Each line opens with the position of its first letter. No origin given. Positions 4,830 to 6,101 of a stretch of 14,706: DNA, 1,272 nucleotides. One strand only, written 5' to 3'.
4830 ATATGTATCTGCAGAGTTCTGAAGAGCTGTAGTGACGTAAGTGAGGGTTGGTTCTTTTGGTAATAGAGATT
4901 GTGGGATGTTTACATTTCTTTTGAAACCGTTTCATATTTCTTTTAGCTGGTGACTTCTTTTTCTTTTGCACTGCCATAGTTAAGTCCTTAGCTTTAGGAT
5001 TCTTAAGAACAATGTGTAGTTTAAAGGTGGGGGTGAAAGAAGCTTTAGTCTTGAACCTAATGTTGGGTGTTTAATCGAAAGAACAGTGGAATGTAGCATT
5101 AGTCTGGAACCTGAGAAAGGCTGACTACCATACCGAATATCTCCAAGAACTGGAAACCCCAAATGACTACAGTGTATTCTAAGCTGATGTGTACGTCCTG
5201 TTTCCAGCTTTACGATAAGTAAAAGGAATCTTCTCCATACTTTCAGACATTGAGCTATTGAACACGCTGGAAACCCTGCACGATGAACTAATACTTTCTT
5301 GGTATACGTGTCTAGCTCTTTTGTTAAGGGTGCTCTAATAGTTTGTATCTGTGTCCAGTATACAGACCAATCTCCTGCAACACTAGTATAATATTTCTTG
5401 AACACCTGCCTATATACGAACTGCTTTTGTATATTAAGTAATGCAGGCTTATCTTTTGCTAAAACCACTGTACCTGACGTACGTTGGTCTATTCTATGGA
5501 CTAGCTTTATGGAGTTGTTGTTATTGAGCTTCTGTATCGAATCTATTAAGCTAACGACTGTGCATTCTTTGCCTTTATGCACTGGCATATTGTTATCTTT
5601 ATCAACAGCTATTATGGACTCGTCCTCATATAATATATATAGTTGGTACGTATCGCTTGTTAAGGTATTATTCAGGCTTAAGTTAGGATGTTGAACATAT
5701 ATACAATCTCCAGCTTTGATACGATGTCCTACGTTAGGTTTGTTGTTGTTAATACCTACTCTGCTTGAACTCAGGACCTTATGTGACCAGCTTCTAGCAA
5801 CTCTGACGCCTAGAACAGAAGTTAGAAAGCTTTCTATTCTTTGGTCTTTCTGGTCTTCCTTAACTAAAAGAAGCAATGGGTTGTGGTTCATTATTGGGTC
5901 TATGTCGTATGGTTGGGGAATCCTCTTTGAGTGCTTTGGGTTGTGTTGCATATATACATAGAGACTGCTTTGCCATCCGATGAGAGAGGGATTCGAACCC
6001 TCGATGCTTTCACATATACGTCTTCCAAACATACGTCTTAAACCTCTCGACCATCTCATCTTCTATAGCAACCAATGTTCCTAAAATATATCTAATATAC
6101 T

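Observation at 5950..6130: Abrupt base-composition and codon-usage break at the tRNA-Ser / ligA junction, suggesting mosaic ancestry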

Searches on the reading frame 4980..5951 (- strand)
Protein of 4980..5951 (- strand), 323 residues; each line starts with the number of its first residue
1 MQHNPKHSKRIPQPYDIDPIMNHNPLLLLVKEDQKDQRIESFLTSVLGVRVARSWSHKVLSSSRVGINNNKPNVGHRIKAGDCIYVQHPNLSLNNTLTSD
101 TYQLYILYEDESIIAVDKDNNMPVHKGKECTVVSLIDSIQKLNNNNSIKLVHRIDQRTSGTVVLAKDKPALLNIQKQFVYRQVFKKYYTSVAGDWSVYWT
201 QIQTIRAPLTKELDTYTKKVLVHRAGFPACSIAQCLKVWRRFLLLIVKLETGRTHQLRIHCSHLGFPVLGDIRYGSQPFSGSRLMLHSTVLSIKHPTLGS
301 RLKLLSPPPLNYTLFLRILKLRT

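Call 8: search_protein_families(library=ncbifam, proteins=[window:4980-5951:-], max_evalue=0.001)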
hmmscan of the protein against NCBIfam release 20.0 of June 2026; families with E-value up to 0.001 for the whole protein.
window:4980-5951:- (323 aa): 7 families
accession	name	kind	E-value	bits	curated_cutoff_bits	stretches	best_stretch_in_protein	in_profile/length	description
TIGR00005.1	rluA_subfam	subfamily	3.4e-55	187.5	192.7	1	32-315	1-293/298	RluA family pseudouridine synthase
NF008249.0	PRK11025.1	equivalog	7.2e-34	117.1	378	1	27-307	10-301/317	23S rRNA pseudouridine(955/2504/2580) synthase RluC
NF008385.0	PRK11180.1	equivalog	6.6e-31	107.9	351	1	29-312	10-305/325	23S rRNA pseudouridine(1911/1915/1917) synthase RluD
NF008321.0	PRK11112.1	equivalog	4.3e-22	78.6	328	1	104-304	2-219/257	tRNA pseudouridine(65) synthase TruC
NF007543.0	PRK10158.1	equivalog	2e-21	76.7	286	1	102-304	12-213/219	bifunctional tRNA pseudouridine(32) synthase/23S rRNA pseudouridine(746) synthase RluA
TIGR01621.1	RluA-like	hypoth_equivalog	1.2e-19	70.4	222.3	1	104-293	2-183/217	TIGR01621 family pseudouridine synthase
TIGR00093.1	TIGR00093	subfamily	0.00059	19.6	109.3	0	137-275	21-142/161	pseudouridine synthase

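Call 25: find_homologous_proteins(query=window:4980-5951:-, max_evalue=0.00001)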
Query window:4980-5951:- (323 aa): 7612 proteins with E <= 0.00001 among 8000 candidates; the best 120 are listed.
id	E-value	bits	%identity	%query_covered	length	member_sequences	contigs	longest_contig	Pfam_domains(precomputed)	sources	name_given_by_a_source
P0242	8.6e-216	733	100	100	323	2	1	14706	PF00849.28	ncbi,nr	ncbi:RluA family pseudouridine synthase [Candidatus Tremblaya phenacola]|nr:RluA family pseudouridin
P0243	8.6e-159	546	79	96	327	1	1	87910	PF00849.28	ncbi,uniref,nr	ncbi:RluA family pseudouridine synthase [Candidatus Tremblaya phenacola]|uniref:RluA family pseudour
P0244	3.3e-35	140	32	91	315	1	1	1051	PF00849.28,PF01479.31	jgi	jgi:23S rRNA pseudouridine955/2504/2580 synthase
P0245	3.7e-34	136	31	92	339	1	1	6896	PF00849.28,PF01479.31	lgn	-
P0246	7.2e-34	136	30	95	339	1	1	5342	PF00849.28,PF01479.31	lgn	-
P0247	7.7e-33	132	30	89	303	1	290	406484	PF00849.28,PF01479.31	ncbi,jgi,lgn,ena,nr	ncbi:MAG: RluA family pseudouridine synthase [Lachnospiraceae bacterium]|jgi:23S rRNA pseudouridine1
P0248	7.7e-33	132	30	89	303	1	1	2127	PF00849.28,PF01479.31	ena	-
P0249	9.9e-33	132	30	89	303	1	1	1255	PF00849.28,PF01479.31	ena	-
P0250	1.4e-32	131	30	89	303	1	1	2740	PF00849.28,PF01479.31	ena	-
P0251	1.5e-32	131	30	89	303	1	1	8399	PF00849.28,PF01479.31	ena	-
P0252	1.5e-32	131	30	89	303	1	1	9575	PF00849.28,PF01479.31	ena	-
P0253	1.8e-32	131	33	87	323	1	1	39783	PF00849.28,PF01479.31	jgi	-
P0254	2.0e-32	131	32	91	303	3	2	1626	PF00849.28,PF01479.31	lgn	-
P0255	3.5e-32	130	28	92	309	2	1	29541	PF00849.28,PF01479.31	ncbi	-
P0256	5.5e-32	129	30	91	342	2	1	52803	PF00849.28,PF01479.31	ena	-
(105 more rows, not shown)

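Call 43: search_dna_similar(query=window:4980-5951:-, collection=plasmids, mode=protein, max_rows=40, max_evalue=1e-8)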
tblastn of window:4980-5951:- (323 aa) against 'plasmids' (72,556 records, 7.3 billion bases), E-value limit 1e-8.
Records with a match: 154; places in all: 222; records where one place covers at least 80% of the query: 67.
Best place of each record, by identity: <60% 154.
By first word of the organism name: Escherichia 16; Azospirillum 14; Klebsiella 10; Vibrio 8; Pantoea 8; Acinetobacter 7; Pseudomonas 5; Phocaeicola 4; Sinorhizobium 4; Ralstonia 3; and 51 more.
By predicted mobility (MOB-suite, as given by PLSDB): non-mobilizable 144; mobilizable 6; conjugative 4.
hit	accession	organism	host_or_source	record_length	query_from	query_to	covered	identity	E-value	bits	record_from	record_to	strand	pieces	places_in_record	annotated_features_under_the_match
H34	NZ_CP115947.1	Ralstonia solanacearum MolK2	Musa sp.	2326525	30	316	89%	30.6%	2e-36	146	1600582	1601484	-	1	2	record has no annotation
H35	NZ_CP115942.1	Ralstonia syzygii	Musa sp.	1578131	30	316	89%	30.5%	8e-36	144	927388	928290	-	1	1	none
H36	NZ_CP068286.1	Ralstonia syzygii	Musa balbisiana cultivar Kepok,banana ...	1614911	30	316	89%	30.5%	8e-36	144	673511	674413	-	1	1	record has no annotation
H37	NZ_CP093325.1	Bacillus sp. N5-665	whole organism,peat soil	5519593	28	320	91%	29.2%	2e-28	122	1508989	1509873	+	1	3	none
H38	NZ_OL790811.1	Proteus mirabilis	-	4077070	33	320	89%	29.5%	1e-28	123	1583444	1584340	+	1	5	none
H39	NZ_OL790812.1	Proteus mirabilis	-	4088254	33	320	89%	29.5%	1e-28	123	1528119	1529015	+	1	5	none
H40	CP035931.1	Acinetobacter baumannii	Homo sapiens,blood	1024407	30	321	90%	28.9%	2e-22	105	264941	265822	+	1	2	RluA family pseudouridine synthase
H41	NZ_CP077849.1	Acinetobacter baumannii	Homo sapiens,Rectal swab_P28_BU14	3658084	30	321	90%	28.9%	2e-22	105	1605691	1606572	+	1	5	none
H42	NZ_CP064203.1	Acinetobacter baumannii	Homo sapiens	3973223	30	321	90%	28.9%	2e-22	105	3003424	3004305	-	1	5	none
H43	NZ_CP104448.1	Acinetobacter baumannii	Homo sapiens,sputum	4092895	30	321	90%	28.9%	2e-22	105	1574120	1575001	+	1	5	none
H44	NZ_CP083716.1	Bacillus velezensis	cell culture,Meju, fermented soybean ...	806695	22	320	93%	28.2%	5e-29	124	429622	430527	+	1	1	RluA family pseudouridine synthase | lspA: signal peptidase II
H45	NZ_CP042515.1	Serratia marcescens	Whole organism,Ensuite 7/8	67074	20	320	93%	27.5%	5e-26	115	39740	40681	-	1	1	rluC: 23S rRNA pseudouridine(955/2504/2580) synthase RluC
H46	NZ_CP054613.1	Paenibacillus cellulosilyticus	cell culture,soil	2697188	42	319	86%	29.6%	1e-18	94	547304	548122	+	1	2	none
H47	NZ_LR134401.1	Listeria monocytogenes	Homo sapiens,Vein blood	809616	28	320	91%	28.1%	2e-26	116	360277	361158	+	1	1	RluA family pseudouridine synthase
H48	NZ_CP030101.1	Listeria monocytogenes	Environment,water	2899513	28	320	91%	28.1%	4e-26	115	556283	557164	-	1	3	none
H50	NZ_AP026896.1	Aeromonas caviae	Microbe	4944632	27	316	90%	27.9%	2e-27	119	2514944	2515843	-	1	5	none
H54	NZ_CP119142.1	Neisseria gonorrhoeae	Homo sapiens,whole organism,synovial ...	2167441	23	323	93%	25.9%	1e-17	91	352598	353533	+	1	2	none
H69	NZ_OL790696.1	Escherichia coli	-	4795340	27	307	87%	27.3%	5e-26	115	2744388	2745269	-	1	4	none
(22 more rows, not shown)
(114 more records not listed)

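Call 65: find_encoding_contigs(protein=P0243, flank=4000, max_places=8)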
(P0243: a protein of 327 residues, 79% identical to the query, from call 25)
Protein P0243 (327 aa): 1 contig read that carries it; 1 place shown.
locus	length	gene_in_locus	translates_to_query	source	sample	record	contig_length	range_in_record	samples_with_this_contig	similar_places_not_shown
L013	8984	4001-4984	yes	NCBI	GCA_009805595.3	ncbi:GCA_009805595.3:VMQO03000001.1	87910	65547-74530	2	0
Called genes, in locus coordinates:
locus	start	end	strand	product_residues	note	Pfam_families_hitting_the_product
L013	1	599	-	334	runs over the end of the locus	PF02729:OTCace_N, PF00185:OTCace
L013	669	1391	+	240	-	PF20772:TACO1_YebC_N, PF01709:Transcrip_reg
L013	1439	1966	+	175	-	PF01025:GrpE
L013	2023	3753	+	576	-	PF22745:Nlig-Ia, PF01653:DNA_ligase_aden, PF03120:OB_DNA_ligase, PF12826:HHH_2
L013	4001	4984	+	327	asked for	PF00849:PseudoU_synth_2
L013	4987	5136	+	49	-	PF01783:Ribosomal_L32p (weak)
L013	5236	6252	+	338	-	PF00330:Aconitase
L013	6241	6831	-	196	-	PF00117:GATase, PF07722:Peptidase_C26 (weak)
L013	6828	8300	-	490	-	PF04715:, PF00425:Chorismate_bind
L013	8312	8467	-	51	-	-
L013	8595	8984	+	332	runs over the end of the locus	PF01636:APH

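Call 66: find_related_loci(query=window:4980-5951:-, collection=genome_contigs, flank=10000)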
Query window:4980-5951:- (323 aa) in genome_contigs; peptide patterns used: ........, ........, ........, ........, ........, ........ (x = any residue, [..] = any of these).
91 stretches matched a pattern, but none encodes a relative of the query by tblastn (E <= 1e-3).

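Call 69: find_related_loci(query=A4, collection=genome_contigs, flank=10000)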
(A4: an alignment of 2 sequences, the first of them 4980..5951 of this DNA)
Query A4 (323 aa) in genome_contigs; peptide patterns used: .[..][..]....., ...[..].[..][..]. (x = any residue, [..] = any of these).
101 stretches matched a pattern; 3 encode a relative of the query (tblastn E <= 1e-3); 3 distinct loci.
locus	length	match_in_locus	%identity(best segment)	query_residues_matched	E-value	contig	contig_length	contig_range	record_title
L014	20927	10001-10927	79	14-322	2e-158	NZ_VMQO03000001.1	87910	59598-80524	Candidatus Tremblaya phenacola strain PSOL contig1, whole genome shotgun sequence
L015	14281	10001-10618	25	106-309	2e-13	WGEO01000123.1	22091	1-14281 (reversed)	MAG: Phycisphaerales bacterium isolate S146_42 k151_434199, whole genome shotgun sequence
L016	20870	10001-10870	27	38-322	1e-24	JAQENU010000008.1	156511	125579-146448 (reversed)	Coprobacillaceae bacterium UN01-12pH3A UN01-12pH3A.Scaf8, whole genome shotgun sequence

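Call 79: get_annotated_region(hit=H34, flank=250)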
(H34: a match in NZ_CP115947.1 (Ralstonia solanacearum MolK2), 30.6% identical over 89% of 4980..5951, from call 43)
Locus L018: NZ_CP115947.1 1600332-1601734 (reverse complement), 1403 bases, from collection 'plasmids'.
description: Ralstonia solanacearum MolK2 plasmid pmega, complete sequence
organism: Ralstonia solanacearum MolK2 (NCBI taxid 564065)
taxonomy: Bacteria; Pseudomonadota; Betaproteobacteria; Burkholderiales; Burkholderiaceae; Ralstonia; Ralstonia solanacearum; Ralstonia solanacearum MolK2
host: -; source: Musa sp.; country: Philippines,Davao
typing (MOB-suite, as given by PLSDB): non-mobilizable; replicon rep_cluster_2238; mating-pair formation MPF_T
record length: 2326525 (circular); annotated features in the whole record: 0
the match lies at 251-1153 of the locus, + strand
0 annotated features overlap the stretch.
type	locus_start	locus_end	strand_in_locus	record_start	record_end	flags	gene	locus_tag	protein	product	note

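Call 80: get_annotated_region(hit=H38, flank=250)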
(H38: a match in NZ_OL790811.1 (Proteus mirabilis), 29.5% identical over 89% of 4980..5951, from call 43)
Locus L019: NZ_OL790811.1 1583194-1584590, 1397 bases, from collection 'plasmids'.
description: Proteus mirabilis strain H63 plasmid unnamed, complete sequence
organism: Proteus mirabilis (NCBI taxid 584)
taxonomy: Bacteria; Pseudomonadota; Gammaproteobacteria; Enterobacterales; Morganellaceae; Proteus; Proteus mirabilis
host: -; source: -; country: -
typing (MOB-suite, as given by PLSDB): mobilizable; relaxase MOBP
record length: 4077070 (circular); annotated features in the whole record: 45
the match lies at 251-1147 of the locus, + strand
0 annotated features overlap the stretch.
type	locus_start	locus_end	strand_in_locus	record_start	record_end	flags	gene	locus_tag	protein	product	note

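Call 81: get_annotated_region(hit=H41, flank=250)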
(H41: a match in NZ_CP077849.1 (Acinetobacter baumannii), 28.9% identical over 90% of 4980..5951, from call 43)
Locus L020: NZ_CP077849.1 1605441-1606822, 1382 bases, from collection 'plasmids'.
description: Acinetobacter baumannii strain DETAB-P16 plasmid pDETAB15, complete sequence
organism: Acinetobacter baumannii (NCBI taxid 470)
taxonomy: Bacteria; Pseudomonadota; Gammaproteobacteria; Moraxellales; Moraxellaceae; Acinetobacter; Acinetobacter baumannii
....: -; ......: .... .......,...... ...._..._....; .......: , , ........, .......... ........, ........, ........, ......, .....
typing (MOB-suite, as given by PLSDB): mobilizable; replicon rep_cluster_1254; relaxase MOBP
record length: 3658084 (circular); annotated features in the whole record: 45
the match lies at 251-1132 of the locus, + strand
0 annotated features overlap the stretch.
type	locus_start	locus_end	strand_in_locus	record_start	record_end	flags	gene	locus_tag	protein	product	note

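Call 82: get_annotated_region(hit=H50, flank=250)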
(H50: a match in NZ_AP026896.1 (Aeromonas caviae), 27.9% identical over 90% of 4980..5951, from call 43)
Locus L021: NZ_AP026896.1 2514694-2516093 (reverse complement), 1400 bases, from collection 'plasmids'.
description: Aeromonas caviae strain KAM479 plasmid pKAM479_3, complete sequence
organism: Aeromonas caviae (NCBI taxid 648)
taxonomy: Bacteria; Pseudomonadota; Gammaproteobacteria; Aeromonadales; Aeromonadaceae; Aeromonas; Aeromonas caviae
host: -; source: Microbe; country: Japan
typing (MOB-suite, as given by PLSDB): non-mobilizable
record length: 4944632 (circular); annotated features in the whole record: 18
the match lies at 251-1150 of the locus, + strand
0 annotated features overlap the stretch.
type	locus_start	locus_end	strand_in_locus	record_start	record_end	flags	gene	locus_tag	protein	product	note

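Call 83: get_annotated_region(hit=H54, flank=250)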
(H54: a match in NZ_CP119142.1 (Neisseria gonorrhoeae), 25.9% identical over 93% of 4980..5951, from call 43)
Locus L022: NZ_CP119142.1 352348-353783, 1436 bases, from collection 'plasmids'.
description: Neisseria gonorrhoeae strain 2022NG-0032 plasmid p2022NG-0032_1, complete sequence
organism: Neisseria gonorrhoeae (NCBI taxid 485)
taxonomy: Bacteria; Pseudomonadota; Betaproteobacteria; Neisseriales; Neisseriaceae; Neisseria; Neisseria gonorrhoeae
host: -; source: Homo sapiens,whole organism,synovial fluid; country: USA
typing (MOB-suite, as given by PLSDB): non-mobilizable
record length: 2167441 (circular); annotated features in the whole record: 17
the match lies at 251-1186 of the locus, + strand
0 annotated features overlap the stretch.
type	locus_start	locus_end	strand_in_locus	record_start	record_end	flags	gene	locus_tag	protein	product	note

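Call 84: get_annotated_region(hit=H69, flank=250)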
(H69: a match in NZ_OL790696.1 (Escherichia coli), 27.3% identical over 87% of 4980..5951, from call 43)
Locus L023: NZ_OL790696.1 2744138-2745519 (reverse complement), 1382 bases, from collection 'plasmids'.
description: Escherichia coli strain H240 plasmid unnamed, complete sequence
organism: Escherichia coli (NCBI taxid 562)
taxonomy: Bacteria; Pseudomonadota; Gammaproteobacteria; Enterobacterales; Enterobacteriaceae; Escherichia; Escherichia coli
host: -; source: -; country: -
typing (MOB-suite, as given by PLSDB): non-mobilizable; replicon IncQ1
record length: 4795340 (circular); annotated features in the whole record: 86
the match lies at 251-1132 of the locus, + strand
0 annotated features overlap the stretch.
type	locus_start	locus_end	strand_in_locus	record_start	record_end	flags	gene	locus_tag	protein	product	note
